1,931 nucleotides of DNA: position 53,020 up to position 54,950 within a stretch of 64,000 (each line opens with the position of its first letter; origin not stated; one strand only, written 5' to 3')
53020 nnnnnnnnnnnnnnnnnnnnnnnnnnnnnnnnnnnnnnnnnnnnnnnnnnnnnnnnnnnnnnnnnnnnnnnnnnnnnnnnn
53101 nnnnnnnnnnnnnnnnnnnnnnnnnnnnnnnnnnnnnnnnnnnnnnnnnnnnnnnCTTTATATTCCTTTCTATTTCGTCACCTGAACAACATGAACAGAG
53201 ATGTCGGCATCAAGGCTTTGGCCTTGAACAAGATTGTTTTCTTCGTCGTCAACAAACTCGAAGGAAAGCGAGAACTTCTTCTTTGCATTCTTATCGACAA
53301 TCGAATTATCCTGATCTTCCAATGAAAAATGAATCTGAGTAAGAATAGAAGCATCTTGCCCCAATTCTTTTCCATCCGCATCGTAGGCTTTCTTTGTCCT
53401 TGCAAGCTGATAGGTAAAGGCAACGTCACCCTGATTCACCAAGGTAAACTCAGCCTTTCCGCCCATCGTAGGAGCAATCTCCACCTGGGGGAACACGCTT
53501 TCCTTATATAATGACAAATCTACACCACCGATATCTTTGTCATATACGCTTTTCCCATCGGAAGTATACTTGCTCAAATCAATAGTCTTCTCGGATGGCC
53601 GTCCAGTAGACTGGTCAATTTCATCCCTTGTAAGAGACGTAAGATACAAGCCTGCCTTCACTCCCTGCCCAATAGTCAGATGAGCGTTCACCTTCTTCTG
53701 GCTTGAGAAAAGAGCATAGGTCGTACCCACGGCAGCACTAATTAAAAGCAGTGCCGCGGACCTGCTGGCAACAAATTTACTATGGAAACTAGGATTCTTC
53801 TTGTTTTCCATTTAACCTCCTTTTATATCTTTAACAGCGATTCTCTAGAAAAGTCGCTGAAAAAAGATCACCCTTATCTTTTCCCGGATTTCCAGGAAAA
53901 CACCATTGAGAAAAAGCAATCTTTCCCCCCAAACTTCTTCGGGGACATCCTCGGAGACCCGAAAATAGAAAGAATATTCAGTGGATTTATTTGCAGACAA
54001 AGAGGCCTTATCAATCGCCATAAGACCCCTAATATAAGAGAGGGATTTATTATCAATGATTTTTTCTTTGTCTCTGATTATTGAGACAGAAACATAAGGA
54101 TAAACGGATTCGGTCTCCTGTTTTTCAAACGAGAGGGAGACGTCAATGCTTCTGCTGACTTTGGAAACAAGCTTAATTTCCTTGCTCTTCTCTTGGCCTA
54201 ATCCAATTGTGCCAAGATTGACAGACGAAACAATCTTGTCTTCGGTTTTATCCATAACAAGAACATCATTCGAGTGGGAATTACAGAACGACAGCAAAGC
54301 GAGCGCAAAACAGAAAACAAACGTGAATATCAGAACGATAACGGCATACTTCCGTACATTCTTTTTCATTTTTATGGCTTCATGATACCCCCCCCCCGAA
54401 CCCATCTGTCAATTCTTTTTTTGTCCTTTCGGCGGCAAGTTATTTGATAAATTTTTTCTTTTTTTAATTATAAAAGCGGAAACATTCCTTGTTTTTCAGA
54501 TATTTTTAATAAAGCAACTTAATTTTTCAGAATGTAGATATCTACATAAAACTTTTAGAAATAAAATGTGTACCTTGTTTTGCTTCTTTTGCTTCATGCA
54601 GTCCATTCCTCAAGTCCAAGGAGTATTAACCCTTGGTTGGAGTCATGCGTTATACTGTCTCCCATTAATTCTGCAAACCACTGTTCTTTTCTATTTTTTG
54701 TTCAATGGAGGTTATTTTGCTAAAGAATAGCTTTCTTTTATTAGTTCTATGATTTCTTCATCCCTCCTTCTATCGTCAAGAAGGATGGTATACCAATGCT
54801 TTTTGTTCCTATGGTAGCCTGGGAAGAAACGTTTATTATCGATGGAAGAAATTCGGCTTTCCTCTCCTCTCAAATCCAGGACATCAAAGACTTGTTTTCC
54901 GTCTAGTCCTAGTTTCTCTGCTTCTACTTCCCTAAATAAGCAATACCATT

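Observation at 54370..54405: G10 homopolymer at the 5' end of the fibre operon's first gene: candidate phase-variation switch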

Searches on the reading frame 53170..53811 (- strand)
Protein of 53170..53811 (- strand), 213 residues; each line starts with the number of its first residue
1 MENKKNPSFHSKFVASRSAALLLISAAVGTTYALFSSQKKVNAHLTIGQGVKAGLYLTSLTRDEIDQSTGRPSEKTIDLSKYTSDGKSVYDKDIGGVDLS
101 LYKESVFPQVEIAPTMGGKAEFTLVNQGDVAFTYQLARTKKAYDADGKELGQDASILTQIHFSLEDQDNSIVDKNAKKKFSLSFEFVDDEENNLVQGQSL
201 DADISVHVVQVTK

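Call 5: search_protein_families(library=pfam, proteins=[window:53170-53811:-], max_evalue=0.01)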
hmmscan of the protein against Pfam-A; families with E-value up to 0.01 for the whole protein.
window:53170-53811:- (213 aa): 1 family
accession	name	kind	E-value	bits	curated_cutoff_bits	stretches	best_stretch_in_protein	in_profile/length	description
PF12389.13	Peptidase_M73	-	0.00029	21.2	22.5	0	161-208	141-189/196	Camelysin metallo-endopeptidase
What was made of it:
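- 53170..53811 (-): TasA/camelysin-family fibre protein, 213 aa, with a strong SD sequence. PF12389 scores 21.2 bits against a cut-off of 22.5 (call 5).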

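Call 6: find_encoding_contigs(protein=window:53170-53811:-, flank=3000, max_places=10)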
Protein window:53170-53811:- (213 aa): 8 contigs read that carry it; 4 places shown.
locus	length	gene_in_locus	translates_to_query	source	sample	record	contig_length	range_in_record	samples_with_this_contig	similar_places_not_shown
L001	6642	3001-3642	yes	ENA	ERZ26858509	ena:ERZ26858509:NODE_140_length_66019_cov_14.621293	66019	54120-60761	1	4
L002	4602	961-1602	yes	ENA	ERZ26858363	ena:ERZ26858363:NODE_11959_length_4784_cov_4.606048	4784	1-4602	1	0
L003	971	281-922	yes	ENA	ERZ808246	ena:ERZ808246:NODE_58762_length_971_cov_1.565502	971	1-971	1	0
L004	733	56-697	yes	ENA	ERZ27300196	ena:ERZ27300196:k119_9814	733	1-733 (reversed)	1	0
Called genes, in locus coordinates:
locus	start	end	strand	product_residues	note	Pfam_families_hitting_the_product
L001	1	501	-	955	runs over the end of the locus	PF18998:Flg_new_2 (weak)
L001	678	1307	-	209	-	-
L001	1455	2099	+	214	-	PF04237:YjbR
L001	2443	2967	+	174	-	-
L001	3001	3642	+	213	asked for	-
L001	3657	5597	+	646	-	-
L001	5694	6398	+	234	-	-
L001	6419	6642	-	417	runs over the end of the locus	PF00999:Na_H_Exchanger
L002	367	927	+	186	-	-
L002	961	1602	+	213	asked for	-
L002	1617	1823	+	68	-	-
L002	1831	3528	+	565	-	-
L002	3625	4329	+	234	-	-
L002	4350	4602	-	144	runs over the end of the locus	?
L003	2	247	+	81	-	?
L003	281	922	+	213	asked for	-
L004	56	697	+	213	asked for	-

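Call 23: find_encoding_contigs(protein=window:53170-53811:-, flank=700, max_places=10)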
Protein window:53170-53811:- (213 aa): 7 contigs read that carry it; 4 places shown.
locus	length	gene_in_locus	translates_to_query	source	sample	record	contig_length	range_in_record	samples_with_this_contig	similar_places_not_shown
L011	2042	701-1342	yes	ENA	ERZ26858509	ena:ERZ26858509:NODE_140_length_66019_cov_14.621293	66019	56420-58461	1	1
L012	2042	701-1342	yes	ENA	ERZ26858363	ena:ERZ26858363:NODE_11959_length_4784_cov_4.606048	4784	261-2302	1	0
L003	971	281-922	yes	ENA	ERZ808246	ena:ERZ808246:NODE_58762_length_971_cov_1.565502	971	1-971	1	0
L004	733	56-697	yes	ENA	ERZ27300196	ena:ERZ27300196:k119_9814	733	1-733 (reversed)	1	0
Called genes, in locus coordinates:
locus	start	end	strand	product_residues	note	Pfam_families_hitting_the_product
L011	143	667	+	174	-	-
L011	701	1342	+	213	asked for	-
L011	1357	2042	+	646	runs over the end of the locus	-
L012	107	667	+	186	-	-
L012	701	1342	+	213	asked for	-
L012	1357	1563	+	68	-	-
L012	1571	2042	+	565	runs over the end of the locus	-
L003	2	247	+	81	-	?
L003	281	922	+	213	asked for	-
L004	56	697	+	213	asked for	-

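Call 24: find_homologous_proteins(query=window:53170-53811:-)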
Query window:53170-53811:- (213 aa): 2 proteins with E <= 0.001 among 212 candidates.
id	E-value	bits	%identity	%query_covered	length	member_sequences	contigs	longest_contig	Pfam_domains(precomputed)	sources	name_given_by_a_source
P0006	4.7e-128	442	98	100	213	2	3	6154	-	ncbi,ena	-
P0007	1.4e-109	382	82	100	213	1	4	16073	-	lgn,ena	-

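Call 25: find_encoding_contigs(protein=P0007, flank=1500, max_places=10)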
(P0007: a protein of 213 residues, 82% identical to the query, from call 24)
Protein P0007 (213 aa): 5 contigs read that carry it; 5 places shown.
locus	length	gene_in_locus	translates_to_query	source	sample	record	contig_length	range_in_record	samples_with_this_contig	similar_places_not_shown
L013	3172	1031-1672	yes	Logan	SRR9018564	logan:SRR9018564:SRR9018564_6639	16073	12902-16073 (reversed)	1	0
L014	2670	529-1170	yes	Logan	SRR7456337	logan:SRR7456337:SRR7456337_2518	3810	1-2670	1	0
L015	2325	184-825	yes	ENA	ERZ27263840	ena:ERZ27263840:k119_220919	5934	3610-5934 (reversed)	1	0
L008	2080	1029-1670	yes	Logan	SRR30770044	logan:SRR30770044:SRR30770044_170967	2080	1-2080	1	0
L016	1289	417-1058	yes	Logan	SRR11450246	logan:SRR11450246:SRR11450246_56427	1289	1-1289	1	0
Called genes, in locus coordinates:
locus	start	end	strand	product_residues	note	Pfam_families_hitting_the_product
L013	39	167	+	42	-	-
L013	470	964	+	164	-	-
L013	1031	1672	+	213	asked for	-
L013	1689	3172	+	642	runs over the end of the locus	-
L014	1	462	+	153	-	?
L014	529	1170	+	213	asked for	-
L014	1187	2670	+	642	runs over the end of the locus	-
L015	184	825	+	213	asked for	-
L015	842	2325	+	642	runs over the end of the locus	-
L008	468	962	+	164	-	-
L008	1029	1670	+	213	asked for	-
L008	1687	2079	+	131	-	?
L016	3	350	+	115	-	?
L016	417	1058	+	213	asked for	-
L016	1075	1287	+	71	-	?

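Call 26: find_encoding_contigs(protein=P0006, flank=1500, max_places=10)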
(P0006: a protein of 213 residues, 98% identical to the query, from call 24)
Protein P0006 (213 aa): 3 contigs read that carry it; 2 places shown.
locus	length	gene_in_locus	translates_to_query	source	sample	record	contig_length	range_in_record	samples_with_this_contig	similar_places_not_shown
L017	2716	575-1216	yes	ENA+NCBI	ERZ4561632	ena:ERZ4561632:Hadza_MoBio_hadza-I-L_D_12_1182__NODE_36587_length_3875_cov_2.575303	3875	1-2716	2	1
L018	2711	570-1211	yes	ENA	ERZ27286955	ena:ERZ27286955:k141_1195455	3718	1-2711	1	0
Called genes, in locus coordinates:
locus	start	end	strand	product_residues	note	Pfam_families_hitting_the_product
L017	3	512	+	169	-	?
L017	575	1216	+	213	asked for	-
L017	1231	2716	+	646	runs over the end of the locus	-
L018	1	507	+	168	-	?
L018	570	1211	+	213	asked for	-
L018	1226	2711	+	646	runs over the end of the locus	-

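Call 29: find_related_loci(query=A1, collection=genome_contigs, flank=6000)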
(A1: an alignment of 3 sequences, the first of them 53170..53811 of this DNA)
Query A1 (213 aa) in genome_contigs; peptide patterns used: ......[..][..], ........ (x = any residue, [..] = any of these).
193 stretches matched a pattern, but none encodes a relative of the query by tblastn (E <= 1e-3).
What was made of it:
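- Tried and rejected: A scan with the fibre protein found no relative (call 29).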

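Call 31: search_protein_families(library=ncbifam, proteins=[window:53170-53811:-], max_evalue=0.01)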
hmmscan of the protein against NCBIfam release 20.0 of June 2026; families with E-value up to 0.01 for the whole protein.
window:53170-53811:- (213 aa): 0 families

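Call 39: search_solved_structures(query=window:53170-53811:-, max_evalue=10, show_alignments=2)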
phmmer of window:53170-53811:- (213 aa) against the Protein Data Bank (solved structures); distinct sequences matched with E-value up to 10: 0.
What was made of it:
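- Tried and rejected: A single-sequence PDB search for the fibre protein found nothing (call 39).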

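Call 51: search_protein_representatives(protein=window:53170-53811:-)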
Query: 213 residues. Proteins with E-value up to 0.001 (for the whole library): 73; up to 1e-10: 22; up to 1e-30: 8. The best 73 are listed.
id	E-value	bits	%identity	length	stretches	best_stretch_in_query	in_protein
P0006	1.5e-128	442.3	98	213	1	1-213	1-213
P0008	9.2e-40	152.8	46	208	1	8-213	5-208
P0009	9.5e-39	149.5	47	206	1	10-213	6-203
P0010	4.9e-36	140.6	40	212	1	1-208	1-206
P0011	8.9e-36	139.8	44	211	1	23-213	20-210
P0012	1.1e-35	139.5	43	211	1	18-212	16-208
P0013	5.9e-34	133.9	43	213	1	18-213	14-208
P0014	4.3e-31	124.5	40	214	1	11-213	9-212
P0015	2.8e-24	102.3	40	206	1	11-211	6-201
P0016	6.3e-24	101.2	42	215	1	13-201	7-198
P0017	1.4e-22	96.8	39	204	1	3-212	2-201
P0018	3.2e-22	95.6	34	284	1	12-208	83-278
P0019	3.9e-21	92.0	38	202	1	18-212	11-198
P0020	3.0e-20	89.2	40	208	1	21-213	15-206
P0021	7.0e-19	84.7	38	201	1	18-211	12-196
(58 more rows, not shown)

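Call 53: search_protein_families(library=pfam, alignment_id=A4, max_evalue=0.01)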
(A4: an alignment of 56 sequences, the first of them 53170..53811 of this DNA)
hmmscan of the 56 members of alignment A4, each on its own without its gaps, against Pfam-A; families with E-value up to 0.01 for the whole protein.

A. member 1, window:53170-53811:- (213 aa): 1 family
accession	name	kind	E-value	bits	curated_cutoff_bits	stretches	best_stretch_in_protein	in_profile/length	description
PF12389.13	Peptidase_M73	-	0.00029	21.2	22.5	0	161-208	141-189/196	Camelysin metallo-endopeptidase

B. families by the number of members that match (of 56 scanned): 5 families
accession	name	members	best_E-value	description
PF12389.13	Peptidase_M73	34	5.3e-10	Camelysin metallo-endopeptidase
PF06280.18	fn3_5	1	0.0043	Fn3-like domain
PF12211.13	LMWSLP_N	1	0.0051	Low molecular weight S layer protein N terminal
PF19569.5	START_2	1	0.0058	START-like superfamily domain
PF20130.4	DUF6520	1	0.0086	Family of unknown function (DUF6520)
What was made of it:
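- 53170..53811 (-): 34 of 56 relatives match PF12389 (call 53).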

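Call 54: search_solved_structures(query=A4, max_evalue=1, show_alignments=1)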
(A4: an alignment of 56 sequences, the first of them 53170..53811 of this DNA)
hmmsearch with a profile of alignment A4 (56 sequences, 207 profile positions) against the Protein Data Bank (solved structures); distinct sequences matched with E-value up to 1: 7.
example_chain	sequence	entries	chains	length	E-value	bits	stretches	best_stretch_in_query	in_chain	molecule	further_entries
5of1_A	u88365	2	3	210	1e-05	28.6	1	80-201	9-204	Spore coat-associated protein N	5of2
8aur_A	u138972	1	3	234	3.5e-05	26.8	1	78-201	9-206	Major biofilm matrix component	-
9sj2_C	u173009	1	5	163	0.037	17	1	87-184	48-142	AbpX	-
9rhp_A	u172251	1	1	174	0.066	16.1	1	94-186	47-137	Archaeal bundling protein X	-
7n6g_1J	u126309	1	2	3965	0.076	15.9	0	104-133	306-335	HYDIN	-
7sqc_F0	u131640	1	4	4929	0.3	14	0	104-133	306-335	Hydin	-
2l2t_A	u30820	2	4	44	0.86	12.5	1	10-40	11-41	Receptor tyrosine-protein kinase erbB-4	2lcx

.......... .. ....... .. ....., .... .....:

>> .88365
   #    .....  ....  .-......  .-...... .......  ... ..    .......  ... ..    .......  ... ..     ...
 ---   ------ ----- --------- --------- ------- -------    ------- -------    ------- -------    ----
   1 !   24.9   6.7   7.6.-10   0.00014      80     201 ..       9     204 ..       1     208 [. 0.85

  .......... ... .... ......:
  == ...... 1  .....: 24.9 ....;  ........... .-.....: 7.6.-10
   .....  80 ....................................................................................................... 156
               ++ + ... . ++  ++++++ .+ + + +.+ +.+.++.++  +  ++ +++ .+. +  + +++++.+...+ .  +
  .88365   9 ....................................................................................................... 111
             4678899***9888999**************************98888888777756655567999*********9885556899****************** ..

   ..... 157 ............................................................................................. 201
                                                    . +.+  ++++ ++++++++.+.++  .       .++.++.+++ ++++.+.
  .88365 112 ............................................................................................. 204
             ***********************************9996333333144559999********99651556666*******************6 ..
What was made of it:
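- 53170..53811 (-): The family profile hits TasA structures 5OF1 and 8AUR at E = 1e-5 and 3.5e-5 (call 54).
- On TasA/camelysin (Pfam Peptidase_M73) fibre proteins: However, 34 of its 56 relatives match PF12389 (call 53), and the family profile hits the TasA structures 5OF1 and 8AUR at E = 1e-5 and 3.5e-5 (call 54).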

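Call 56: find_encoding_contigs(protein=P0008, flank=5000, max_places=6)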
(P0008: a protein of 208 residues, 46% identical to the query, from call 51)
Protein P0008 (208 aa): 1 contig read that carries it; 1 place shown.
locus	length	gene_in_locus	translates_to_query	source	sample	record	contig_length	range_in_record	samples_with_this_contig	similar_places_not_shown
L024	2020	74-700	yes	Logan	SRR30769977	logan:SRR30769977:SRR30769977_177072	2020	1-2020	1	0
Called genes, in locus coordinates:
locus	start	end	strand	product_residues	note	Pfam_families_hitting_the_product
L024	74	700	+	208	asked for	-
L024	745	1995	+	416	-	-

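Call 58: find_encoding_contigs(protein=P0009, flank=5000, max_places=6)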
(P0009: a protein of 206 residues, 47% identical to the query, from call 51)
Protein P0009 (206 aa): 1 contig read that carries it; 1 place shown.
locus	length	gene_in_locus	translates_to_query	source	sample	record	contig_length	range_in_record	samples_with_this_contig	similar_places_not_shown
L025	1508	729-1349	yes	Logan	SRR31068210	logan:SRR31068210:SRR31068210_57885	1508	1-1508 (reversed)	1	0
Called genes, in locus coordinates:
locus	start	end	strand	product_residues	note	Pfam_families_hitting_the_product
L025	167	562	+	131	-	-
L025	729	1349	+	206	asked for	-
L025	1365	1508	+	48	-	?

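Call 64: predict_structure(alignment_id=A4)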
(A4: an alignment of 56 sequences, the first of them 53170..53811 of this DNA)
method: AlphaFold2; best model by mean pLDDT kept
length: 213 residues; sequences in the alignment: 56
mean_pLDDT: 91.0   pTM: 0.79
mean pLDDT of the five models: 91.0, 90.9, 90.6, 89.0, 88.9
residues with pLDDT >= 90: 171; 70-90: 26; 50-70: 15; < 50: 1
segments of 3 or more residues with pLDDT < 50: none
pLDDT, mean of each block of 10 residues (from residue 1): 60 86 86 62 86 97 95 97 96 97 94 96 97 96 96 94 93 97 96 93 96 90
secondary structure, 60 per line:
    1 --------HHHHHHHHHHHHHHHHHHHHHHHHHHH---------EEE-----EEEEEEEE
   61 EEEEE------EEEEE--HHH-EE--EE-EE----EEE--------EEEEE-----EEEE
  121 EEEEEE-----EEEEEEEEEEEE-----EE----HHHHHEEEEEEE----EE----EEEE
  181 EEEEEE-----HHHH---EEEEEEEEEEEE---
elements in order: H9-35 E45-47 E53-65 E72-76 E96-98 E107-111 E117-126 E132-143 H155-159 E160-166 E177-186 H192-195 E199-210
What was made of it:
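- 53170..53811 (-): The AF2 model has pLDDT 91 and is a beta-sandwich (call 64).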

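Call 67: find_related_loci(query=A1, collection=metagenome_contigs, flank=3000)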
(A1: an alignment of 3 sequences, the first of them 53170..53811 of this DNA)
Query A1 (213 aa) in metagenome_contigs; peptide patterns used: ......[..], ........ (x = any residue, [..] = any of these).
600 stretches matched a pattern, but none encodes a relative of the query by tblastn (E <= 1e-3).

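Call 68: fold_search(model_id=the predicted structure, library=pdb)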
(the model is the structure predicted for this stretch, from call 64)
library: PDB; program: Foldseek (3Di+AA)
matches with E <= 10: 1240; with E <= 0.001: 1
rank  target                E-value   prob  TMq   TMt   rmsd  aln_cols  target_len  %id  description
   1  7dda                  4.6e-04  1.00  0.26  0.38   8.0       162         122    7  Envelope protein VP37 a crystal structure from White Spot Syndrome Virus (released 2021-06-23)
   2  6fvi                  1.3e-03  1.00  0.27  0.38   6.5       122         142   15  ASH / PapD-like domain of human CEP192 (PapD-like domain 7) (released 2019-03-20)
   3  2vj0_A                2.2e-03  1.00  0.25  0.22   8.3       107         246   13  Crystal structure of the alpha-adaptin appendage domain, from the AP2 adaptor complex, in complex with an FXDNF peptid (released 2007-12-25)
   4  9ppp_A                2.3e-03  1.00  0.24  0.22   9.0       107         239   13  Structure of Alpha Appendage of AP2 bound to the extended FxDxF motif derived of CCDC32 (released 2026-04-08)
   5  7ohi_A                2.6e-03  1.00  0.24  0.21   8.6       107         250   13  FCHO1-peptide-AP2 alpha ear complex (released 2022-06-01)
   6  9pue_A                2.9e-03  0.99  0.24  0.22   8.3       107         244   14  Structure of Alpha Appendage of AP2 bound to the FxDxF motif derived of CCDC32 (released 2026-04-08)
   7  1qtp                  2.9e-03  0.99  0.25  0.22   8.9       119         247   12  CRYSTAL STRUCTURE OF THE AP-2 CLATHRIN ADAPTOR ALPHA-APPENDAGE (released 1999-07-12)
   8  1b9k                  3.4e-03  0.99  0.23  0.21   8.8       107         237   15  ALPHA-ADAPTIN APPENDAGE DOMAIN, FROM CLATHRIN ADAPTOR AP2 (released 1999-07-06)
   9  5cn1_C                3.4e-03  0.99  0.24  0.42  10.6       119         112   12  Crystal structure of yeast GGA1_GAE domain-P21 (released 2016-07-20)
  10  5fqh_A                3.4e-03  0.75  0.20  0.09  14.3       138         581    6  The details of glycolipid glycan hydrolysis by the structural analysis of a family 123 glycoside hydrolase from Clostr (released 2016-03-30)
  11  2ed6_A                3.6e-03  0.97  0.29  0.34   8.9       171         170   13  Crystal Structure of Envelope Protein VP28 from White Spot Syndrome Virus (WSSV) (released 2007-06-05)
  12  1w80_A                5.9e-03  0.99  0.24  0.21   8.4       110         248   14  Crystal structure of the alpha-adaptin appendage domain, from the AP2 adaptor complex, bound to 2 peptides from Synapt (released 2004-10-27)
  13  4dhk_A                9.2e-03  0.85  0.24  0.28  11.2       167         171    6  Crystal structure of a deoxycytidine triphosphate deaminase (dCTP deaminase) from Burkholderia thailandensis (released 2012-03-14)
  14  5fqe_A                1.0e-02  0.57  0.20  0.09  12.8       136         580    6  The details of glycolipid glycan hydrolysis by the structural analysis of a family 123 glycoside hydrolase from Clostr (released 2016-03-30)
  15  5fqe_B                1.1e-02  0.60  0.21  0.10  14.4       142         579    6  The details of glycolipid glycan hydrolysis by the structural analysis of a family 123 glycoside hydrolase from Clostr (released 2016-03-30)
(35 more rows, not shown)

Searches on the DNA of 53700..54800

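Call 71: search_rna_families(source=window, start=53700, end=54800, threshold=evalue, max_evalue=1)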
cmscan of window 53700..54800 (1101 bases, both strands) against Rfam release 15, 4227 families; matches with E-value up to 1: 3.
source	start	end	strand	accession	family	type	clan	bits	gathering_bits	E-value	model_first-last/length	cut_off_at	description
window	54513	54584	-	RF00203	snoR160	Gene; snRNA; snoRNA; CD-box;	-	24.3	42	0.39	1-80/80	no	Small nucleolar RNA R160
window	53988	54078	-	RF02362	Yfr10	Gene; sRNA;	-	24.1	43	0.56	1-78/78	no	Cyanobacterial functional RNA 10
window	53832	53865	+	RF01536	TB10Cs5H3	Gene; snRNA; snoRNA; HACA-box;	-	20.5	45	0.34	1-70/70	no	Trypanosomatid snoRNA TB10Cs5H3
